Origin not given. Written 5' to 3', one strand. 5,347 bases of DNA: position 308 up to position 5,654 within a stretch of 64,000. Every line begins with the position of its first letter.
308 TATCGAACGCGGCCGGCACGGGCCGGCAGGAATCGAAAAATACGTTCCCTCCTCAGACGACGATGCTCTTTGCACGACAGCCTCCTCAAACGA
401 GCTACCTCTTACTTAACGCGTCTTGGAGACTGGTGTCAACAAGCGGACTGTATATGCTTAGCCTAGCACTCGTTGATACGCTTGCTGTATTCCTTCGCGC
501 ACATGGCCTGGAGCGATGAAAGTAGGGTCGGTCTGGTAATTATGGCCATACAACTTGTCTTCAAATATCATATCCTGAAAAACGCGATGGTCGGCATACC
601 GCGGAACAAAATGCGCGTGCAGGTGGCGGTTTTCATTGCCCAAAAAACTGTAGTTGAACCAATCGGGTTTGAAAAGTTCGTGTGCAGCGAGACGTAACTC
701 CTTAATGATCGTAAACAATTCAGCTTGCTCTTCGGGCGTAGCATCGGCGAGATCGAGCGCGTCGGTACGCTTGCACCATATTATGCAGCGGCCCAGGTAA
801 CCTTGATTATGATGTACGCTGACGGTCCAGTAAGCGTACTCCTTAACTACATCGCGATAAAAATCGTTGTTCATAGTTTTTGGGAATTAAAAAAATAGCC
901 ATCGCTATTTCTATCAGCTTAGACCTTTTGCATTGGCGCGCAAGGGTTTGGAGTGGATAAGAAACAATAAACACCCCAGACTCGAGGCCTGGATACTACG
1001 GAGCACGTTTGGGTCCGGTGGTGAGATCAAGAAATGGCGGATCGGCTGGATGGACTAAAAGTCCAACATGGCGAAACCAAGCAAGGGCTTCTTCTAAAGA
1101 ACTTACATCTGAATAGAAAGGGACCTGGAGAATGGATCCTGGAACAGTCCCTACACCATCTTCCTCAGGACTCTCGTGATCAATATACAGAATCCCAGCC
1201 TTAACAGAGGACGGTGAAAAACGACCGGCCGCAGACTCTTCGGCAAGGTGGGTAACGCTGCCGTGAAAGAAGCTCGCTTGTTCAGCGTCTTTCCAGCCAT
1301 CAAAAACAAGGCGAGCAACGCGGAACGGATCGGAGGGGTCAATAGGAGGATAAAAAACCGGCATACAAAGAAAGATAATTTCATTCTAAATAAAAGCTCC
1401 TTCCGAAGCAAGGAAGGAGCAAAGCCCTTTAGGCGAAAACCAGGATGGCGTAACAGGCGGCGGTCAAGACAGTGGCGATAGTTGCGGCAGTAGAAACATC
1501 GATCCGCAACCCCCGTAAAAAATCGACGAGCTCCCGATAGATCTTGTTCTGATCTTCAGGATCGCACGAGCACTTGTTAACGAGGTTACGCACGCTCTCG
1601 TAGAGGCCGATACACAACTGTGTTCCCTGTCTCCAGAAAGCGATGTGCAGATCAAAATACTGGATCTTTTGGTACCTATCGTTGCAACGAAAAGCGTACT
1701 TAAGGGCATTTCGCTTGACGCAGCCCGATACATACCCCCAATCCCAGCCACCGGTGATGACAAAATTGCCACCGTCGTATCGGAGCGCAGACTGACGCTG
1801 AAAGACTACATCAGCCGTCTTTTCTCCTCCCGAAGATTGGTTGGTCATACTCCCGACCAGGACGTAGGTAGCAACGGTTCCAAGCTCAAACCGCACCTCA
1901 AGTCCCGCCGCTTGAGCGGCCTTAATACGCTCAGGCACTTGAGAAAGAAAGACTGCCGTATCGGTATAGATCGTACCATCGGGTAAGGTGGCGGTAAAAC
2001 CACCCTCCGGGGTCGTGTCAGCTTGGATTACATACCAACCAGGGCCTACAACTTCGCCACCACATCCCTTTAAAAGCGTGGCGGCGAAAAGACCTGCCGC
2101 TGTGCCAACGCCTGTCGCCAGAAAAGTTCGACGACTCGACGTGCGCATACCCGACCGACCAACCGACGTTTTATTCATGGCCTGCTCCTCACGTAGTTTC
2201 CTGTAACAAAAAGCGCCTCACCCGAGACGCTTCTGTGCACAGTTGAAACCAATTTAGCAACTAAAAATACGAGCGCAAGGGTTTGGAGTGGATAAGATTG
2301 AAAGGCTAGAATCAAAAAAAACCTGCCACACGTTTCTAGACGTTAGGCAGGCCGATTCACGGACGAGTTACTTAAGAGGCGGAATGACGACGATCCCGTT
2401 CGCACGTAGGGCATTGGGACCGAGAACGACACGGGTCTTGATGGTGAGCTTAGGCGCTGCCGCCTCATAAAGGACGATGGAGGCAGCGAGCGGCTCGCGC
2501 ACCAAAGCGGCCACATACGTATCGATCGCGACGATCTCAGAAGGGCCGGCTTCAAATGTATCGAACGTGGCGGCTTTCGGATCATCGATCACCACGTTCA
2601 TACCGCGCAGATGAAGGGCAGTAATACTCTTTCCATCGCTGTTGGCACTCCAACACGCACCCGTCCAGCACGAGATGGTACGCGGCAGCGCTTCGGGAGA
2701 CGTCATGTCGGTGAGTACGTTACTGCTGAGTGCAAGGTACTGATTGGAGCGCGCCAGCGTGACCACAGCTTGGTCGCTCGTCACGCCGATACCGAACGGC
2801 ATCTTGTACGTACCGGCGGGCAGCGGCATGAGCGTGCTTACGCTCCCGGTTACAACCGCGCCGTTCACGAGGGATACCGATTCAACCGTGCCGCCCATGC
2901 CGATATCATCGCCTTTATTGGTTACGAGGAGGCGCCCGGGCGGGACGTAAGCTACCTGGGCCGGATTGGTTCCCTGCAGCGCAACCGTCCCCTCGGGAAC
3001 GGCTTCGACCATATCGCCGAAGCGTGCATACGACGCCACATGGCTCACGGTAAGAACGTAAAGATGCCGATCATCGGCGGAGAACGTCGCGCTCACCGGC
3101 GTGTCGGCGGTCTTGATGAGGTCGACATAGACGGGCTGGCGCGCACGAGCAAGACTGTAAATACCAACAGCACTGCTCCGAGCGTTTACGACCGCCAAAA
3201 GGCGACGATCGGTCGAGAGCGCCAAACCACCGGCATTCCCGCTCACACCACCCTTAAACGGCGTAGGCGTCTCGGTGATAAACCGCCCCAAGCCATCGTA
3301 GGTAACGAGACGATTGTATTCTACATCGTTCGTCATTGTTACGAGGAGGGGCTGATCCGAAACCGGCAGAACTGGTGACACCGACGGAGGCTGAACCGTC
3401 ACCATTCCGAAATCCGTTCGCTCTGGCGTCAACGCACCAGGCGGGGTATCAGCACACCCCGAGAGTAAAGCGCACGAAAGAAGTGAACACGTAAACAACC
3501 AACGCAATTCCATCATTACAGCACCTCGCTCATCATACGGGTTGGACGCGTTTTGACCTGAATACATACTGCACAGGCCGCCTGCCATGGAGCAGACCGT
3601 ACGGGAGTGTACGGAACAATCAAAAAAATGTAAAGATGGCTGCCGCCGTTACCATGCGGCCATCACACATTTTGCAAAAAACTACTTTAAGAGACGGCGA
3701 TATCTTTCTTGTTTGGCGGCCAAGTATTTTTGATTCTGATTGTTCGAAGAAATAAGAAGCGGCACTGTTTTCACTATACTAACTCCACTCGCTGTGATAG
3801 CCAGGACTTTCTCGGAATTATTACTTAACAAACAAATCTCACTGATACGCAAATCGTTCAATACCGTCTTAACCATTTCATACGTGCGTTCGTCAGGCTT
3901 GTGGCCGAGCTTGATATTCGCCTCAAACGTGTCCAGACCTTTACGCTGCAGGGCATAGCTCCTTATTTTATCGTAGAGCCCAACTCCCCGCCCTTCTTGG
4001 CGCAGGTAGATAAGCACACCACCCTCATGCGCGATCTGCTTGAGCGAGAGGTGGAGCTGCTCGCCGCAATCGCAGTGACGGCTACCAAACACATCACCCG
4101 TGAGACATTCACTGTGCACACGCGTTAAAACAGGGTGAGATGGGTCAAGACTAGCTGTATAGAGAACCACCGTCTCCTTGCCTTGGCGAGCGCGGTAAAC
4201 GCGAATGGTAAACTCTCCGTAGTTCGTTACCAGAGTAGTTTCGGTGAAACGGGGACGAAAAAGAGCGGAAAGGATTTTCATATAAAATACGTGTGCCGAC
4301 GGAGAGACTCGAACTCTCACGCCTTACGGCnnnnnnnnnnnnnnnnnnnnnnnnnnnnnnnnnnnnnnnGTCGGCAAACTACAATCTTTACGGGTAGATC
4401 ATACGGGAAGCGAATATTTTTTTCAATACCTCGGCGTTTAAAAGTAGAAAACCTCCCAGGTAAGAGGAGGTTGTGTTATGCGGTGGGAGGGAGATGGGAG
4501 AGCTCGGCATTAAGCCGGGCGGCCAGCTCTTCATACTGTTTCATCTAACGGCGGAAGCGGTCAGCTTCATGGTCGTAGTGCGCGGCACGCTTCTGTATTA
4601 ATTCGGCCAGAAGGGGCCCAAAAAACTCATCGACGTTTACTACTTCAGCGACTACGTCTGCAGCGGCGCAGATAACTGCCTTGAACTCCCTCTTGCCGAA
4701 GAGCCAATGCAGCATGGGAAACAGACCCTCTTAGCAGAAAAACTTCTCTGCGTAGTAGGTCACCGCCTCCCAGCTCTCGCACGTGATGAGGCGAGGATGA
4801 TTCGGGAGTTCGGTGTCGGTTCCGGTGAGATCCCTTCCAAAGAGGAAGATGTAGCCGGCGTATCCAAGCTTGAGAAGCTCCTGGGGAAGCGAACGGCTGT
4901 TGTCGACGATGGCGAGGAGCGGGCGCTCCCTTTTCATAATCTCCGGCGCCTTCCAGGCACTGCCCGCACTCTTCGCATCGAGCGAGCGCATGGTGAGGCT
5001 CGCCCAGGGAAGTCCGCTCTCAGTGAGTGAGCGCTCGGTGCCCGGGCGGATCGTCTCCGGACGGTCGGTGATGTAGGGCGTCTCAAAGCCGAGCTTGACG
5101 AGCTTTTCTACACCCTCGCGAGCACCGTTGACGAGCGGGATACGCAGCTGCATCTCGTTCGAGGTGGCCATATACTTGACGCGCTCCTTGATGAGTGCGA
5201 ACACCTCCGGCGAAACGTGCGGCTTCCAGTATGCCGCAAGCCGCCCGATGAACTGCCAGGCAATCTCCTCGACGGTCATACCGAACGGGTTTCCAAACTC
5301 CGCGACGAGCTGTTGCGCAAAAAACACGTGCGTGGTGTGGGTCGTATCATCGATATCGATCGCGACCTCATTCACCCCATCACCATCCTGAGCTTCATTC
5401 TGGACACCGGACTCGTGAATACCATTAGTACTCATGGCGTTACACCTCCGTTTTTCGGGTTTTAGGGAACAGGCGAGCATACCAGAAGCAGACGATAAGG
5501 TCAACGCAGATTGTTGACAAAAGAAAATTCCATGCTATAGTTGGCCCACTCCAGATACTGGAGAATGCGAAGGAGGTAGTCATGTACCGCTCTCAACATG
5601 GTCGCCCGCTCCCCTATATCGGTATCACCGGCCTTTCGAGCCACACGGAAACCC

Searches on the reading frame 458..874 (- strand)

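Call 71: search_protein_families(library=pfam, proteins=[window:458-874:-], max_evalue=0.001)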
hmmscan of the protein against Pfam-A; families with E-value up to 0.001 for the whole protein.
window:458-874:- (138 aa): 1 family
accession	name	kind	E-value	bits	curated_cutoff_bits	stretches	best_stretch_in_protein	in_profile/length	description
PF01230.28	HIT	-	5.3e-06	27.4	21.5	1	31-94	30-97/98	HIT domain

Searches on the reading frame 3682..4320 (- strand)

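Call 71: search_protein_families(library=pfam, proteins=[window:3682-4320:-], max_evalue=0.001)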
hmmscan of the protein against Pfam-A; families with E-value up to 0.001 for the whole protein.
window:3682-4320:- (212 aa): 1 family
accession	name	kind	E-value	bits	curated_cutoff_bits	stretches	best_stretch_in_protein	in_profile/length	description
PF00925.25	GTP_cyclohydro2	-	4e-55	186.3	23.3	1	26-187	4-165/165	GTP cyclohydrolase II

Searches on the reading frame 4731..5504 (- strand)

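Call 71: search_protein_families(library=pfam, proteins=[window:4731-5504:-], max_evalue=0.001)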
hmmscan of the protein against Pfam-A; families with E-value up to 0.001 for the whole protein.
window:4731-5504:- (257 aa): 1 family
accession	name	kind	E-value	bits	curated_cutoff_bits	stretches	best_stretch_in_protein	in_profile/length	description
PF03767.20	Acid_phosphat_B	-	3.4e-05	23.9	27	0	123-177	120-175/230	HAD superfamily, subfamily IIIB (Acid phosphatase)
